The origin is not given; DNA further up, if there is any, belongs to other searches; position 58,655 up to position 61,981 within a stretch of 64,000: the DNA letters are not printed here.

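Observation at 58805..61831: Single polypeptide containing two complete GspE/PilB secretion-ATPase modules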

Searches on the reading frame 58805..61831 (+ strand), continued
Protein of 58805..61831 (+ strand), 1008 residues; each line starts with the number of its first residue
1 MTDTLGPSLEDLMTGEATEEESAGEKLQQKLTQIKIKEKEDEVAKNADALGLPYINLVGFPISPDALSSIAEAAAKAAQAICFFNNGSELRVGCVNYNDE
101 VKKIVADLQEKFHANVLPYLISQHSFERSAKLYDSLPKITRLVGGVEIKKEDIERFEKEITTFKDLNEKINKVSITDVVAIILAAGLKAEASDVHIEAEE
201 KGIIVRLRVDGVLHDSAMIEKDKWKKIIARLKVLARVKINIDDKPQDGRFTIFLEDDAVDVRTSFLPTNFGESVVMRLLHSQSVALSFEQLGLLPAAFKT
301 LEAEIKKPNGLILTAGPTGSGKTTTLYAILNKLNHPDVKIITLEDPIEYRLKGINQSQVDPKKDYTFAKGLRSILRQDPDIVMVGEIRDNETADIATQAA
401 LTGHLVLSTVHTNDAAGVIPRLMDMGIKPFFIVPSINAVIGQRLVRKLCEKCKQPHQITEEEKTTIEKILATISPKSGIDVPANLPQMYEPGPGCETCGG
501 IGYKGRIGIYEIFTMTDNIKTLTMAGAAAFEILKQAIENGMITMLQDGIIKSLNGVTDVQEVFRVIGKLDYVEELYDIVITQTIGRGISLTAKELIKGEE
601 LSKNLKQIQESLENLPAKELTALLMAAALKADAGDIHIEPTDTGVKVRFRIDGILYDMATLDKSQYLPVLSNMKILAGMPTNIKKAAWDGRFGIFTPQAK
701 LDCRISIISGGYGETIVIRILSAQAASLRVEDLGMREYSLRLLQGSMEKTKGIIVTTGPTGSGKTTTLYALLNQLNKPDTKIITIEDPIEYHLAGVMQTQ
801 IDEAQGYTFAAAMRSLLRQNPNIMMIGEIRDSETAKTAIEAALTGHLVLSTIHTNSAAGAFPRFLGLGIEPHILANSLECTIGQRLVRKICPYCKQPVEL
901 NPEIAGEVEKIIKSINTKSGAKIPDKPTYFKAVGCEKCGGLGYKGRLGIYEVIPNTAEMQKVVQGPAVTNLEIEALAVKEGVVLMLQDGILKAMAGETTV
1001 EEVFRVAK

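Call 54: find_encoding_contigs(protein=P0134, flank=10000, max_places=2)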
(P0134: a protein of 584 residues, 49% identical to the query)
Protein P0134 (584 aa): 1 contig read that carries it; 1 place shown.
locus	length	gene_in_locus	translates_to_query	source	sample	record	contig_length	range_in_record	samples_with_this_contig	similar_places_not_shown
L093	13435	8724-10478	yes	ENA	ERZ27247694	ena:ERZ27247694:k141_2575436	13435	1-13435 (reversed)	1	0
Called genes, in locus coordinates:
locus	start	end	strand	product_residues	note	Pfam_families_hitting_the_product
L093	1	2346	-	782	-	?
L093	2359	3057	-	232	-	PF00551:Formyl_trans_N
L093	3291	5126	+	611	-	PF13385:Laminin_G_3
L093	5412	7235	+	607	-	PF06480:FtsH_ext (weak), PF20720:nSTAND3 (faint), PF00004:AAA, PF17862:AAA_lid_3, PF01434:Peptidase_M41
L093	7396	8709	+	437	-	-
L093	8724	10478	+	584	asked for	PF00437:T2SSE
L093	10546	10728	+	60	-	-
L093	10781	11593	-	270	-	-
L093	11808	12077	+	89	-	-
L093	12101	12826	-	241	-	-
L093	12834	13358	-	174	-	PF02367:TsaE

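Call 56: find_homologous_proteins(query=L008:8856-9881:+, max_evalue=0.00001)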
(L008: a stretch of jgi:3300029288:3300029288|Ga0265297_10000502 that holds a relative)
Query L008:8856-9881:+ (341 aa): 196 proteins with E <= 0.00001 among 8000 candidates; the best 120 are listed.
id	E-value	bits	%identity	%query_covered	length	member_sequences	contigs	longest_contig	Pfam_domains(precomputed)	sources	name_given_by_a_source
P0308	1.3e-205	700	100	100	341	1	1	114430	-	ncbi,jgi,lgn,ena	ncbi:MAG: hypothetical protein WC518_04250 [Patescibacteria group bacterium]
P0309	4.6e-105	370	52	100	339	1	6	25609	-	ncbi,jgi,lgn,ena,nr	ncbi:MAG TPA: hypothetical protein VJB67_03250 [Patescibacteria group bacterium]|nr:hypothetical pro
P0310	4.5e-104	367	53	100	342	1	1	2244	-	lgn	-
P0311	1.1e-101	359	51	100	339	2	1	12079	-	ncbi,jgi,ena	ncbi:MAG: hypothetical protein WC610_03810 [Patescibacteria group bacterium]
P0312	3.2e-98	347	51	100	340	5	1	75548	-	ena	-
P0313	3.8e-98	347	50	100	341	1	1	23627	-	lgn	-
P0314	1.7e-93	332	48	100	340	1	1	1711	-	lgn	-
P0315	1.9e-93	332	51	100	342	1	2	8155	-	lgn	-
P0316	2.6e-92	328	48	100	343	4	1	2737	-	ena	-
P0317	4.2e-91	324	48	100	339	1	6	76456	-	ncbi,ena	ncbi:MAG: hypothetical protein AAB358_01300 [Patescibacteria group bacterium]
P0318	1.2e-90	322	49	100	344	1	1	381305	-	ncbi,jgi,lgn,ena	ncbi:MAG: hypothetical protein WC516_04150 [Patescibacteria group bacterium]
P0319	3.9e-90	321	48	100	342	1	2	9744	-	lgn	-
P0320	9.2e-90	319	47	100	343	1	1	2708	-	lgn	-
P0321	1.4e-89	319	46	98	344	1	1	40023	-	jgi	jgi:hypothetical protein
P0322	1.6e-89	319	45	99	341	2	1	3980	-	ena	-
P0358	8.1e-56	208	38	100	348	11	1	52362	-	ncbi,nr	ncbi:MAG: hypothetical protein BWY53_00319 [Parcubacteria group bacterium ADurb.Bin326]|nr:MAG: hypo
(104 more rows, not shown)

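Call 57: find_encoding_contigs(protein=P0358, flank=10000, max_places=2)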
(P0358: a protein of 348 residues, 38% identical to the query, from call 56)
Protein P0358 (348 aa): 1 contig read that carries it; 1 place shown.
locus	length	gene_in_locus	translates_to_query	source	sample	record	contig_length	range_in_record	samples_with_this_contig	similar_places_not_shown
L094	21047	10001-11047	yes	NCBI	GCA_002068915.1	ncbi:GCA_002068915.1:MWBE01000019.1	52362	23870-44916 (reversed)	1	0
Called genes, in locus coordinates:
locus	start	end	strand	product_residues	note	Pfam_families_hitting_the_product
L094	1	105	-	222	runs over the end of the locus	PF07853:DUF1648, PF13630:SdpI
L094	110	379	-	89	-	PF01022:HTH_5, PF12840:HTH_20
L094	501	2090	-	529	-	-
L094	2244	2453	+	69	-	PF03840:SecG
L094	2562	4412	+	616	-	PF00496:SBP_bac_5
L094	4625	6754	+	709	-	PF00753:Lactamase_B, PF12706:Lactamase_B_2 (weak), PF22505:RNase_J_b_CASP, PF17770:RNase_J_C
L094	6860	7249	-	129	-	PF02675:AdoMet_dc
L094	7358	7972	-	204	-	PF01066:CDP-OH_P_transf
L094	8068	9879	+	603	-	PF06480:FtsH_ext, PF00004:AAA, PF07728:AAA_5 (faint), PF17862:AAA_lid_3, PF01434:Peptidase_M41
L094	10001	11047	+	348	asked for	-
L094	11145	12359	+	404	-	PF01136:Peptidase_U32, PF16325:Peptidase_U32_C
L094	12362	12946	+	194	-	PF01330:RuvA_N, PF00633:HHH (faint), PF14520:HHH_5, PF07499:RuvA_C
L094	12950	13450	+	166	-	PF06695:Sm_multidrug_ex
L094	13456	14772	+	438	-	PF08245:Mur_ligase_M, PF02875:Mur_ligase_C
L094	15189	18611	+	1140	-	PF04563:RNA_pol_Rpb2_1, PF04561:RNA_pol_Rpb2_2, PF04565:RNA_pol_Rpb2_3, PF10385:RNA_pol_Rpb2_45, PF00562:RNA_pol_Rpb2_6, PF04560:RNA_pol_Rpb2_7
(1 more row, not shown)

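Call 64: fold_search(model_id=the predicted structure, library=pdb)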
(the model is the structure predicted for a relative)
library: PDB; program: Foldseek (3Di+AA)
matches with E <= 10: 1771; with E <= 0.001: 296
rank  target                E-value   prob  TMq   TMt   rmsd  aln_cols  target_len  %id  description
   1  5tsh_E                2.6e-44  1.00  0.36  0.90   3.0       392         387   44  PilB from Geobacter metallireducens bound to AMP-PNP (released 2017-05-17)
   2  4pht_C                6.2e-44  1.00  0.26  0.58  24.5       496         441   38  ATPase GspE in complex with the cytoplasmic domain of GspL from the Vibrio vulnificus type II Secretion system (released 2014-11-26)
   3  4pht_A                1.2e-43  1.00  0.26  0.58  24.6       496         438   37  ATPase GspE in complex with the cytoplasmic domain of GspL from the Vibrio vulnificus type II Secretion system (released 2014-11-26)
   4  4pht_B                1.4e-43  1.00  0.26  0.58  24.5       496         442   38  ATPase GspE in complex with the cytoplasmic domain of GspL from the Vibrio vulnificus type II Secretion system (released 2014-11-26)
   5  5tsh_F                1.5e-42  1.00  0.35  0.90   3.1       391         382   44  PilB from Geobacter metallireducens bound to AMP-PNP (released 2017-05-17)
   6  5oiu_B                2.0e-42  1.00  0.37  0.93   2.2       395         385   43  Crystal structure of PilF type IV pilus assembly ATPase from Thermus thermophilus (released 2018-08-08)
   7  5tsh_D                3.4e-42  1.00  0.32  0.78   5.5       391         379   44  PilB from Geobacter metallireducens bound to AMP-PNP (released 2017-05-17)
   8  5zfr_C                6.8e-42  1.00  0.32  0.78   5.2       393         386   42  Crystal structure of PilB, an extension ATPase motor of Type IV pilus, from Geobacter sulfurreducens (released 2018-09-19)
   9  5zfr_B                8.4e-42  1.00  0.35  0.85   3.3       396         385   42  Crystal structure of PilB, an extension ATPase motor of Type IV pilus, from Geobacter sulfurreducens (released 2018-09-19)
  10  1p9w                  8.8e-42  1.00  0.33  0.80   5.5       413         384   42  Crystal Structure of Vibrio cholerae putative NTPase EpsE (released 2003-10-14)
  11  5tsh_C                1.2e-41  1.00  0.36  0.92   2.8       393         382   43  PilB from Geobacter metallireducens bound to AMP-PNP (released 2017-05-17)
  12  5tsg_B                1.4e-41  1.00  0.36  0.93   2.6       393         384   44  PilB from Geobacter metallireducens bound to ADP (released 2017-05-17)
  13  5it5_A                1.6e-41  1.00  0.37  0.94   2.4       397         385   42  Thermus thermophilus PilB core ATPase region (released 2016-10-19)
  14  5tsh_B                1.6e-41  1.00  0.31  0.77   5.5       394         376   43  PilB from Geobacter metallireducens bound to AMP-PNP (released 2017-05-17)
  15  5tsh_A                1.9e-41  1.00  0.35  0.91   2.8       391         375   44  PilB from Geobacter metallireducens bound to AMP-PNP (released 2017-05-17)
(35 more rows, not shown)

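Call 68: predict_structure(alignment_id=A2)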
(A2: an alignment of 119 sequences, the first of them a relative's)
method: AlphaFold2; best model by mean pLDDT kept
length: 341 residues; sequences in the alignment: 119
mean_pLDDT: 89.5   pTM: 0.85
mean pLDDT of the five models: 89.5, 89.3, 88.6, 88.4, 88.3
residues with pLDDT >= 90: 250; 70-90: 51; 50-70: 37; < 50: 3
segments of 3 or more residues with pLDDT < 50: 1-3
pLDDT, mean of each block of 10 residues (from residue 1): 74 97 95 76 67 71 87 82 91 93 96 97 97 95 98 96 93 94 95 94 97 98 97 94 93 94 91 88 95 95 97 92 64 64 50
secondary structure, 60 per line:
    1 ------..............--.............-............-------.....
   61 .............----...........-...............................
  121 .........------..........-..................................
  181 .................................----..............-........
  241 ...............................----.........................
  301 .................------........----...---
elements in order: H7-20 H23-35 H37-48 H56-73 H78-88 H90-129 H136-145 H147-213 H218-231 H233-271 H276-317 H324-331
